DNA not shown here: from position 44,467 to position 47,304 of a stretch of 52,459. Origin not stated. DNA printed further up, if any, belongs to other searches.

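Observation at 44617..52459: Candidate undescribed envelope module: a PDZ-AAA+ membrane regulator facing anchored small proteins, a PDZ-M48 peptidase, an acyl-aminotransferase fusion and a GT2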

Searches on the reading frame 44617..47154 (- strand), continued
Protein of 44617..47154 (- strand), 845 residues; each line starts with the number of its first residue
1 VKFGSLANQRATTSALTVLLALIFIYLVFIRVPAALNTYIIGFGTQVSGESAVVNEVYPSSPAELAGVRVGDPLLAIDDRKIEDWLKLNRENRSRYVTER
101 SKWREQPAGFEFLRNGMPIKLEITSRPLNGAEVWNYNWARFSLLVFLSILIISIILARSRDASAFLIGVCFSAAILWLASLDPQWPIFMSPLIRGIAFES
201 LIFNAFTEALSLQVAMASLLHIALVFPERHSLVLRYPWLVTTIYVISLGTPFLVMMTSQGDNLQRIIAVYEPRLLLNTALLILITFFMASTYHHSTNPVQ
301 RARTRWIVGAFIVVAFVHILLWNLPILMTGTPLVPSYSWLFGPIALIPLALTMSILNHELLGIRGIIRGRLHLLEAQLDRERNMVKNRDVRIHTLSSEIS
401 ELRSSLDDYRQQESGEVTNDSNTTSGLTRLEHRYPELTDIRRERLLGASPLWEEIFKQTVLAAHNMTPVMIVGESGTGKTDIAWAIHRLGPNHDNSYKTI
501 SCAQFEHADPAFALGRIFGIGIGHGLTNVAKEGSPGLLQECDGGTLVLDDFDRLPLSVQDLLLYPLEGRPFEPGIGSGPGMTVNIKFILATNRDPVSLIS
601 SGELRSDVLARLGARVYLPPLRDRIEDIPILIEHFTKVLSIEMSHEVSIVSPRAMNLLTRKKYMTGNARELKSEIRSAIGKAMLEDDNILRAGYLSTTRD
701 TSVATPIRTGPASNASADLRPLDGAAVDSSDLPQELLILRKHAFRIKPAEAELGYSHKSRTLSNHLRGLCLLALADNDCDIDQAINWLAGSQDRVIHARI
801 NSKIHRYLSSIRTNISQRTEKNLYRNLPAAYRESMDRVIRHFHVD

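Call 24: find_encoding_contigs(protein=P0138, flank=8000, max_places=1)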
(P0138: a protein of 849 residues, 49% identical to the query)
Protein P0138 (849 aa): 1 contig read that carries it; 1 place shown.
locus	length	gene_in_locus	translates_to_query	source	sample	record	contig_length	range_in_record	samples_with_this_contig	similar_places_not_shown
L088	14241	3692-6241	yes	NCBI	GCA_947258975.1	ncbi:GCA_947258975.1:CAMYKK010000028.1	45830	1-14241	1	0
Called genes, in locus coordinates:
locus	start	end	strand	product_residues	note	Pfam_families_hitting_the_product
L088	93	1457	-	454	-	PF07690:MFS_1, PF13347:MFS_2 (weak), PF07690:MFS_1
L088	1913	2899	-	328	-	PF00657:Lipase_GDSL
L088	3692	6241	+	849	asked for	PF00158:Sigma54_activat, PF14532:Sigma54_activ_2, PF07728:AAA_5 (faint), PF25601:AAA_lid_14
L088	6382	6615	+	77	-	-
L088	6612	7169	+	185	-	-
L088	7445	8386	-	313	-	-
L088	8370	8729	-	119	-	PF07394:DUF1501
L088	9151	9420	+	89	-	-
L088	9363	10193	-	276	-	PF08811:DUF1800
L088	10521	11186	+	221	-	PF01209:Ubie_methyltran, PF05958:tRNA_U5-meth_tr (weak), PF02353:CMAS, PF13489:Methyltransf_23, PF13847:Methyltransf_31, PF08241:Methyltransf_11, PF08242:Methyltransf_12, PF13649:Methyltransf_25, +6 more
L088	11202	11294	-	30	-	-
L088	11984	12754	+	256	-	PF00753:Lactamase_B, PF12706:Lactamase_B_2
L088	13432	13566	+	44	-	-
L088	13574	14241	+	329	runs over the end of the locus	PF00291:PALP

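Call 32: find_related_loci(query=A2, collection=metagenome_contigs, flank=6000)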
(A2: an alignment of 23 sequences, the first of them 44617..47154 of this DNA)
Query A2 (845 aa) in metagenome_contigs; peptide patterns used: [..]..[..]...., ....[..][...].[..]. (x = any residue, [..] = any of these).
179 stretches matched a pattern; 21 encode a relative of the query (tblastn E <= 1e-3); 21 distinct loci.
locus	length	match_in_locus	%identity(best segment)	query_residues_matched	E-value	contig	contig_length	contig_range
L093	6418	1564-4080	71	1-842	0e+0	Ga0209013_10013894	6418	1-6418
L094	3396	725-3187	51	22-842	0e+0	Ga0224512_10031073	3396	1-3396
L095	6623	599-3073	51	16-840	0e+0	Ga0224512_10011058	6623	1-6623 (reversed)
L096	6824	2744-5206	49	19-839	0e+0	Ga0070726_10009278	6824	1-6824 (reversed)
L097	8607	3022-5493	45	19-839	0e+0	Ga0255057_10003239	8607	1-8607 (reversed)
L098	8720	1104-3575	46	19-839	0e+0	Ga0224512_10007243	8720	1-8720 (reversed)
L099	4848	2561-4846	50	19-789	0e+0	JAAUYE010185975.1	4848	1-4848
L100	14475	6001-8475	44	22-840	0e+0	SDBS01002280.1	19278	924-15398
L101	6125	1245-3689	44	34-840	0e+0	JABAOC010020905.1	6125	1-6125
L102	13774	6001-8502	44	16-840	0e+0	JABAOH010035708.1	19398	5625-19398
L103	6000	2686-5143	48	16-839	0e+0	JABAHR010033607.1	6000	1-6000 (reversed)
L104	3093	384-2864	42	18-842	0e+0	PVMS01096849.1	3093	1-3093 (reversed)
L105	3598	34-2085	46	140-839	0e+0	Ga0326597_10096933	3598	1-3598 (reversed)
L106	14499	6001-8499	41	16-839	0e+0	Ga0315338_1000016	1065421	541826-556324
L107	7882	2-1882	46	220-845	2e-172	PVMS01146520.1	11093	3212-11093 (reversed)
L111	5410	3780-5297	45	9-513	2e-132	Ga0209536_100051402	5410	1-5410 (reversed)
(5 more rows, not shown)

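Call 42: predict_structure(alignment_id=A2)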
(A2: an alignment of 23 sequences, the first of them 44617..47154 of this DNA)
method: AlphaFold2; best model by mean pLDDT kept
length: 845 residues; sequences in the alignment: 23
mean_pLDDT: 77.7   pTM: 0.46
mean pLDDT of the five models: 77.7, 76.9, 74.9, 74.5, 72.3
residues with pLDDT >= 90: 204; 70-90: 444; 50-70: 102; < 50: 95
segments of 3 or more residues with pLDDT < 50: 1-8, 359-368, 409-423, 521-533, 568-579, 698-730
pLDDT, mean of each block of 10 residues (from residue 1): 40 85 91 89 88 90 93 92 91 89 90 92 92 88 92 80 85 92 80 85 89 93 84 87 92 88 86 90 91 77 80 89 85 79 87 68 48 74 76 78 66 38 63 84 79 83 76 75 85 74 61 63 44 60 65 52 51 43 68 73 67 70 83 89 87 86 73 90 88 70 29 27 36 85 84 75 91 92 91 83 92 90 89 93 78
secondary structure, 60 per line:
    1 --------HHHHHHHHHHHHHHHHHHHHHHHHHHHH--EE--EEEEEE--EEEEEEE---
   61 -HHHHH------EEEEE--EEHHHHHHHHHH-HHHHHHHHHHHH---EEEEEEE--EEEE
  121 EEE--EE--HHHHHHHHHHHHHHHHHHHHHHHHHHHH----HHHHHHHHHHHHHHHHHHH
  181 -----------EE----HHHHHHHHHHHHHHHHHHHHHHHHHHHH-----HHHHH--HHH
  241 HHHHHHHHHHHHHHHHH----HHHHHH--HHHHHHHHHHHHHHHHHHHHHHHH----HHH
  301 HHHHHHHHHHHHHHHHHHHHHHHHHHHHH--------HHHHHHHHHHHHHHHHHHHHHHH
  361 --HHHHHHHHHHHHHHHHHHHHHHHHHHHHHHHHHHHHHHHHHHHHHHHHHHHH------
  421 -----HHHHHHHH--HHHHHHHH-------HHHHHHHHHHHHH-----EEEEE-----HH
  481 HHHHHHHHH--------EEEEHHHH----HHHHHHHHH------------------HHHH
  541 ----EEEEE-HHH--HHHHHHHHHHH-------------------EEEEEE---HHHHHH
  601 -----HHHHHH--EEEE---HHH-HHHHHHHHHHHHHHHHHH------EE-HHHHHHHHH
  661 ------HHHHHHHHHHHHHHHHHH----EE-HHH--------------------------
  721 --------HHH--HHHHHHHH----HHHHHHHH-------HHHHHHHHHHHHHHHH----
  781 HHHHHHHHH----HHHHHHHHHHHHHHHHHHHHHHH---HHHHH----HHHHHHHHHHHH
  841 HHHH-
elements in order (helices of 4 or more, strands of 3 or more residues): H9-36 E43-48 E51-57 H62-66 E73-77 H82-91 H93-104 E108-114 E117-123 H130-157 H162-180 H198-225 H231-235 H238-257 H262-267 H270-293 H298-329 H338-360 H363-414 H426-433 H436-443 H451-463 E469-473 H479-489 E498-501 H502-505 H510-518 H537-540 E545-549 H556-566 E586-591 H595-600 H606-611 E614-617 H625-642 H652-660 H667-684 H734-741 H746-753 H761-776 H781-789 H794-816 H820-824 H829-844

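Call 46: fold_search(model_id=the predicted structure, library=pdb)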
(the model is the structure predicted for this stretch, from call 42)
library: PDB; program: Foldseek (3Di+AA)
matches with E <= 10: 1064; with E <= 0.001: 109
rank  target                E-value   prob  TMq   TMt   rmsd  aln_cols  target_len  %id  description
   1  5ep3                  1.5e-11  1.00  0.25  0.74   4.2       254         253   28  Quorum-Sensing Signal Integrator LuxO - Catalytic Domain Bound to CV-133 Inhibitor (released 2016-04-20)
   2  5ep1                  2.2e-11  1.00  0.25  0.74   4.2       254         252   29  Quorum-Sensing Signal Integrator LuxO - Catalytic Domain (released 2016-04-20)
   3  1ny5_A                2.2e-11  1.00  0.25  0.51   7.6       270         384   30  Crystal structure of sigm54 activator (AAA+ ATPase) in the inactive state (released 2003-11-11)
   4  3m0e_A                3.4e-11  1.00  0.25  0.73   4.2       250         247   30  Crystal structure of the ATP-bound state of Walker B mutant of NtrC1 ATPase domain (released 2010-11-03)
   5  1ny6_H                5.7e-11  1.00  0.25  0.75   4.2       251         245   31  Crystal structure of sigm54 activator (AAA+ ATPase) in the active state (released 2003-11-11)
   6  6luf_A                8.5e-11  1.00  0.25  0.76   4.1       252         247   25  Trans-acting mutant Y290A of the central AAA+ domain of the flagellar regulatory protein FlrC (released 2020-03-18)
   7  1ny5_B                1.2e-10  1.00  0.25  0.52  13.4       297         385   27  Crystal structure of sigm54 activator (AAA+ ATPase) in the inactive state (released 2003-11-11)
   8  6lua_A                1.8e-10  1.00  0.25  0.75   4.2       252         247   24  Cis-mutant R349A of the central AAA+ domain of the flagellar regulatory protein FlrC (released 2020-03-18)
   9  1ny6_B                1.9e-10  1.00  0.25  0.74   4.2       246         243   32  Crystal structure of sigm54 activator (AAA+ ATPase) in the active state (released 2003-11-11)
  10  6lua_D                1.9e-10  1.00  0.25  0.74   4.2       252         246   24  Cis-mutant R349A of the central AAA+ domain of the flagellar regulatory protein FlrC (released 2020-03-18)
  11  6luf_C                2.6e-10  1.00  0.25  0.74   4.2       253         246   24  Trans-acting mutant Y290A of the central AAA+ domain of the flagellar regulatory protein FlrC (released 2020-03-18)
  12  1ny6_A                2.8e-10  1.00  0.26  0.76   4.1       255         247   31  Crystal structure of sigm54 activator (AAA+ ATPase) in the active state (released 2003-11-11)
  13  4lzz_L                3.6e-10  1.00  0.25  0.75   4.1       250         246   31  Nucleotide-induced asymmetry within atpase activator ring drives s54-RNAP interaction and ATP hydrolysis (released 2013-12-04)
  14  1ojl_D                3.9e-10  1.00  0.25  0.64  22.3       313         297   28  Crystal structure of a sigma54-activator suggests the mechanism for the conformational switch necessary for sigma54 bi (released 2005-05-19)
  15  1ojl_E                5.3e-10  1.00  0.25  0.66  22.6       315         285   28  Crystal structure of a sigma54-activator suggests the mechanism for the conformational switch necessary for sigma54 bi (released 2005-05-19)
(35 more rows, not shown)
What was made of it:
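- On Bacterial enhancer-binding proteins (sigma-54 activators): Foldseek matches LuxO, NtrC1, FlrC and PspF with TM-score (target-normalised) about 0.75 (call 46).
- VpsR and NtrX are among the structural matches (call 46).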

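Call 59: search_protein_families(library=pfam, proteins=[L096:991-2472:-, L099:830-2428:-, L111:2071-3546:-, L102:4721-5749:-, L102:3580-4644:-, L103:1509-2561:-, L103:459-1490:-, L106:4704-5780:-, L084:8969-9472:-], max_evalue=0.001)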
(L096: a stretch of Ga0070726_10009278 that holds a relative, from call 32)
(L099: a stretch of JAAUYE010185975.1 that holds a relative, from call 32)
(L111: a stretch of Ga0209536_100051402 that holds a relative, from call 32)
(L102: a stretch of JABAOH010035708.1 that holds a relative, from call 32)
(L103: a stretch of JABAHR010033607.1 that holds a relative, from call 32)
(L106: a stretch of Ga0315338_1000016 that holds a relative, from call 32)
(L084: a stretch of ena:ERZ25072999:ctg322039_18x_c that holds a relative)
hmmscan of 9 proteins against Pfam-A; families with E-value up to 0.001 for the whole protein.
L096:991-2472:- (493 aa): 2 families
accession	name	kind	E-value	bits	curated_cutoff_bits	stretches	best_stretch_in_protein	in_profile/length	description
PF01565.28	FAD_binding_4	-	8.8e-14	51.8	26.4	1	46-186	4-139/139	FAD binding domain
PF04030.19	ALO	-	4.5e-06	27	23.1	1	393-483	168-257/258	D-arabinono-1,4-lactone oxidase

L099:830-2428:- (532 aa): 2 families
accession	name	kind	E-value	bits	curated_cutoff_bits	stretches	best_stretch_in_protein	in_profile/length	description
PF01565.28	FAD_binding_4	-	8.6e-17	61.6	26.4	1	89-229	4-139/139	FAD binding domain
PF04030.19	ALO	-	0.00066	19.9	23.1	0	396-526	128-257/258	D-arabinono-1,4-lactone oxidase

L111:2071-3546:- (491 aa): 2 families
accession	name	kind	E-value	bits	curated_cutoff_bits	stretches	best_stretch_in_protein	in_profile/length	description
PF01565.28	FAD_binding_4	-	2.2e-18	66.7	26.4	1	47-186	5-139/139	FAD binding domain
PF04030.19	ALO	-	4.2e-06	27.1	23.1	1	353-483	128-257/258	D-arabinono-1,4-lactone oxidase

L102:4721-5749:- (342 aa): 1 family
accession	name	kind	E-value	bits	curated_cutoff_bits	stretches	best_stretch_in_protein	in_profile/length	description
PF03480.18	DctP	-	4.9e-45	154.5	23.4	1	30-309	2-281/286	Bacterial extracellular solute-binding protein, family 7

L102:3580-4644:- (354 aa): 1 family
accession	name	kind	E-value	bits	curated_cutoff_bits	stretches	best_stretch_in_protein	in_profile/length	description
PF16811.11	TAtT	-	1.8e-83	280.3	26.5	1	94-351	2-263/263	TRAP transporter T-component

L103:1509-2561:- (350 aa): 1 family
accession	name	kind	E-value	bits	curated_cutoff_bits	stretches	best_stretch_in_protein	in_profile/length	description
PF16811.11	TAtT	-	5.7e-74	249.2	26.5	1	90-348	2-263/263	TRAP transporter T-component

L103:459-1490:- (343 aa): 1 family
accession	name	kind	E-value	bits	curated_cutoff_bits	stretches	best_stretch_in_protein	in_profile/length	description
PF03480.18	DctP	-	5.7e-34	118.2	23.4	1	37-312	3-278/286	Bacterial extracellular solute-binding protein, family 7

L106:4704-5780:- (358 aa): 1 family
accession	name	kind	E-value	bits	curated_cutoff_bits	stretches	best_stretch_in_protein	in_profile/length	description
PF16811.11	TAtT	-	2e-80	270.3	26.5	1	99-356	2-263/263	TRAP transporter T-component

L084:8969-9472:- (167 aa): 0 families
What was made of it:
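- Tried and rejected: Targets there were assigned only where Pfam confirmed them (call 59).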

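Call 63: search_protein_families(library=pfam, proteins=[L082:1498-1788:-, L082:806-1501:-, L082:518-793:-], max_evalue=0.01)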
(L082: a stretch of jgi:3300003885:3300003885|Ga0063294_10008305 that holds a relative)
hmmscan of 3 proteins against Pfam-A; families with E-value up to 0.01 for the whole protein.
L082:1498-1788:- (96 aa): 0 families

L082:806-1501:- (231 aa): 1 family
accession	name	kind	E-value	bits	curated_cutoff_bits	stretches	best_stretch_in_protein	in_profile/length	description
PF00155.27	Aminotran_1_2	-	3.7e-35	122.2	19.7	1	28-225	52-265/361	Aminotransferase class I and II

L082:518-793:- (91 aa): 0 families

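Call 75: search_protein_families(library=padloc, proteins=[window:44617-47154:-], max_evalue=0.001)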
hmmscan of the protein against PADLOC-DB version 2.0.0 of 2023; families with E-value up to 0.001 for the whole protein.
window:44617-47154:- (845 aa): 3 families
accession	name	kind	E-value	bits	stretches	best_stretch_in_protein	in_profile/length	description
PDLC01995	RtcR_PspF2--CARF_AAA_HTH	-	9.6e-40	135.1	1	426-678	151-397/481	-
PDLC01993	RtcR--CARF_AAA_HTH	-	2.2e-25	87.1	1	461-652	199-388/523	-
PDLC01994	RtcR_PspF1--CARF_AAA_HTH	-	4e-25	86.8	1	465-699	180-406/468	-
